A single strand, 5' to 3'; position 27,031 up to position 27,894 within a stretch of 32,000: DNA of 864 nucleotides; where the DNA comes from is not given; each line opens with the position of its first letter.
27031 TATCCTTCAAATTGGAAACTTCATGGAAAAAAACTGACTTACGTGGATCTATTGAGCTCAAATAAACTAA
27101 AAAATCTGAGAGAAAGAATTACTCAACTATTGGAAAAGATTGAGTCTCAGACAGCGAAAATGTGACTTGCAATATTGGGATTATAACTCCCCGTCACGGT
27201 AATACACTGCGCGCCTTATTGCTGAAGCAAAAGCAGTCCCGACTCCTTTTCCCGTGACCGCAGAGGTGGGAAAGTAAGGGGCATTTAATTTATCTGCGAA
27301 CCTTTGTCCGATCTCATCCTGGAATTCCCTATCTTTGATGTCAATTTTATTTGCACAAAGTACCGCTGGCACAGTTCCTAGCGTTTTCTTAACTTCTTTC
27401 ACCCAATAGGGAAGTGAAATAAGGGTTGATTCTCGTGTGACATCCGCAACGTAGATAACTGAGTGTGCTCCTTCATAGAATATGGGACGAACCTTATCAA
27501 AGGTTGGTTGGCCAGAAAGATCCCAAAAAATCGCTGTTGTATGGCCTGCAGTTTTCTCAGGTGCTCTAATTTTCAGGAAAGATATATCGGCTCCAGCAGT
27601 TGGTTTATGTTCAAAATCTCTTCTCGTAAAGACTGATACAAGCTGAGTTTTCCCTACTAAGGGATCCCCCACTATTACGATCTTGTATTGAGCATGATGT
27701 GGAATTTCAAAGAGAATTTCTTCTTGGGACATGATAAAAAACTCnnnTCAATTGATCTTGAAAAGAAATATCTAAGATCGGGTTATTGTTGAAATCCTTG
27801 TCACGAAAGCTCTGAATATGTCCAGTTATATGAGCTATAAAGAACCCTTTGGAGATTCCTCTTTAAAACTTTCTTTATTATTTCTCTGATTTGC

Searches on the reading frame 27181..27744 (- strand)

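Call 74: search_protein_families(library=pfam, proteins=[window:27181-27744:-], max_evalue=0.1)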
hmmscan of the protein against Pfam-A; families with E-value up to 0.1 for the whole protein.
window:27181-27744:- (187 aa): 7 families
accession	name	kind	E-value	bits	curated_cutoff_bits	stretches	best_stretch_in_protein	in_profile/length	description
PF00071.28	Ras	-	1.7e-30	106.2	21.6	1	21-178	1-159/162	Ras family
PF08477.19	Roc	-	1.3e-22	80.7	27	1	21-135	1-119/119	Ras of Complex, Roc, domain of DAPkinase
PF00025.27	Arf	-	5.7e-10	39.4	22.3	1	17-172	12-167/174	ADP-ribosylation factor family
PF05621.17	TniB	-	0.00074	19.5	22.4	1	11-65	26-81/189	Bacterial TniB protein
PF02421.24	FeoB_N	-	0.0022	18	27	0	91-169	77-150/156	Ferrous iron transport protein B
PF01926.29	MMR_HSR1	-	0.011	16.3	21.9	1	21-132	1-112/113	50S ribosome-binding GTPase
PF00009.33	GTP_EFTU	-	0.066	13.2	26.5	0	124-171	121-178/188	Elongation factor Tu GTP binding domain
